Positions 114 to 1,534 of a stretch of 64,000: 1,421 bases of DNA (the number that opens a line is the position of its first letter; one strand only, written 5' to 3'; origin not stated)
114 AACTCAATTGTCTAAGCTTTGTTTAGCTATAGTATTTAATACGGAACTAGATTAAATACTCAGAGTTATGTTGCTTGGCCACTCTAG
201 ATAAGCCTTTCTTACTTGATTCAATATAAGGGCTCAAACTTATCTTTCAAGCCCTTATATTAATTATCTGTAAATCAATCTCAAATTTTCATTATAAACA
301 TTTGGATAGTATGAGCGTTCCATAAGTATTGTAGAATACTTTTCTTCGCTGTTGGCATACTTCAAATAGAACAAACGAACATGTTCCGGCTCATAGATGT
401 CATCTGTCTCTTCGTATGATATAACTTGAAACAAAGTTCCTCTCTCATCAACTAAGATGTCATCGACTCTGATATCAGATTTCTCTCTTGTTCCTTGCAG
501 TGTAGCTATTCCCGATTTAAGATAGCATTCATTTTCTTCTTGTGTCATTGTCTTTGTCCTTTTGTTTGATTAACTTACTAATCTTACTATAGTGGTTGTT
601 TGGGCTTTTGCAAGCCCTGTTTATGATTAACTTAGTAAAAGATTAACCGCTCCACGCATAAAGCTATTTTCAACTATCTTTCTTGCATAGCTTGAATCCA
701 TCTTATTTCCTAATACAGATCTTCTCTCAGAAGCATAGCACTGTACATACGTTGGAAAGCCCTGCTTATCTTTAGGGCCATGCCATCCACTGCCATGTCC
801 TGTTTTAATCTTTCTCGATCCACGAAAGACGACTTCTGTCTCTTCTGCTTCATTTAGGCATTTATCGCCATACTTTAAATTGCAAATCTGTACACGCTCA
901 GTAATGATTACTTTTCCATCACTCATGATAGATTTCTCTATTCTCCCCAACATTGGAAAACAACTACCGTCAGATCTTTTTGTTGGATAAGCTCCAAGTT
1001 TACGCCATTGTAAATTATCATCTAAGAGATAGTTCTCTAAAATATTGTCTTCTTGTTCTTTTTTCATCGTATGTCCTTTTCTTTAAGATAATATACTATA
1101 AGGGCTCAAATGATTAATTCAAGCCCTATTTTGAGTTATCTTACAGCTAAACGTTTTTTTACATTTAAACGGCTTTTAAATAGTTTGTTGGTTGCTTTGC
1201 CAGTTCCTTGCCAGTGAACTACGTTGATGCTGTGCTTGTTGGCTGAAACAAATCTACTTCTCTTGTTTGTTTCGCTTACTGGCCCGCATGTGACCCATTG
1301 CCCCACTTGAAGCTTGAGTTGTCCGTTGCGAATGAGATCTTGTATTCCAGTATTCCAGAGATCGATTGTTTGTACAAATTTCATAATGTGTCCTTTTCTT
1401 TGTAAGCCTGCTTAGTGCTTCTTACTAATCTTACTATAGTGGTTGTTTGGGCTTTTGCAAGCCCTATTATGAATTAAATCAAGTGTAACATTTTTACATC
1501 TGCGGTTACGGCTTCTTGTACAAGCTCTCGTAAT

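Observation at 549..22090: About 50 copies of a composite terminator-like hairpin / sigma70-like promoter / conserved leader module, one per gene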

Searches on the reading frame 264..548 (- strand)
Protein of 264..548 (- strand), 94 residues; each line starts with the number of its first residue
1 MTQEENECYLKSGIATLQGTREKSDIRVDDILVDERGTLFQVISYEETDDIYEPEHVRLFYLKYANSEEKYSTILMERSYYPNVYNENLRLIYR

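Call 50: find_encoding_contigs(protein=window:264-548:-, flank=10000, max_places=3)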
Protein window:264-548:- (94 aa): 2 contigs read that carry it; 1 place shown.
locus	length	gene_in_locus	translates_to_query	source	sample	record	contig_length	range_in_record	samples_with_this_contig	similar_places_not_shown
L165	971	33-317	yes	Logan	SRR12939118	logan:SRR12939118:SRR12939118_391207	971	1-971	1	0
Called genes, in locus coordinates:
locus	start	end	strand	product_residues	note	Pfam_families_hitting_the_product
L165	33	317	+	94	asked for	-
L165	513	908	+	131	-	-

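Call 52: search_protein_families(library=pfam, alignment_id=A1, max_evalue=0.001)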
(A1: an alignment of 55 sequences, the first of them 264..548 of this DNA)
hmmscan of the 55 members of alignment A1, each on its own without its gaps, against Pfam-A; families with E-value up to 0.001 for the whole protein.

A. member 1, window:264-548:- (94 aa): 0 families

B. families by the number of members that match (of 55 scanned): 2 families
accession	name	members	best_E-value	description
PF01464.25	SLT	1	1.2e-07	Transglycosylase SLT domain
PF05175.20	MTS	1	0.00012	Methyltransferase small domain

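Call 53: search_protein_families(library=phrogs, alignment_id=A1, max_evalue=0.001)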
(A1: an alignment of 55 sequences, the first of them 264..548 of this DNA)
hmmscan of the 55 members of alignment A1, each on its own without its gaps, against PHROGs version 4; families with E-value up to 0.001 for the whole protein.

A. member 1, window:264-548:- (94 aa): 0 families

B. families by the number of members that match (of 55 scanned): 20 families
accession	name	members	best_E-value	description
phrog_9133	-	1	7.7e-46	-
phrog_15406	-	1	1.4e-40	DNA methyltransferase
phrog_11358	-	1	9.7e-39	-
phrog_5162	-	1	8.9e-34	-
phrog_23089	-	1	1.4e-32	-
phrog_18947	-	1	3.1e-31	-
phrog_9793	-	1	1.2e-30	-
phrog_6263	-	1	1e-28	DNA methyltransferase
phrog_22901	-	1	5.7e-25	-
phrog_1987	-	1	7.2e-22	-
phrog_32703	-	1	6.6e-11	-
phrog_19231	-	1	1.6e-07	-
phrog_799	-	1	8.5e-07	DNA methyltransferase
phrog_10310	-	1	2.5e-06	-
phrog_10691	-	1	4e-06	-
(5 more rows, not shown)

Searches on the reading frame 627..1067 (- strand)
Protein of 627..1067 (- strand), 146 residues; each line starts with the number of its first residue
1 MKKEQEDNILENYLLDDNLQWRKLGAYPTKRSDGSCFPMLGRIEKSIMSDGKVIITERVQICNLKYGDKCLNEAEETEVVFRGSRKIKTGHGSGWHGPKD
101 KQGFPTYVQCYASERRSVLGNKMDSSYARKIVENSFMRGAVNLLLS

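Call 30: find_encoding_contigs(protein=window:627-1067:-, flank=10000, max_places=3)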
Protein window:627-1067:- (146 aa): no gene with exactly this product is on record in the collection.

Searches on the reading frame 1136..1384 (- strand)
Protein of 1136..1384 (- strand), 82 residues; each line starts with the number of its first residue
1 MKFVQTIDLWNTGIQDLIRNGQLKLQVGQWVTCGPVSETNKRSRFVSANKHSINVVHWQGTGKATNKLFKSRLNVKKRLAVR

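Call 31: find_encoding_contigs(protein=window:1136-1384:-, flank=10000, max_places=3)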
Protein window:1136-1384:- (82 aa): no gene with exactly this product is on record in the collection.
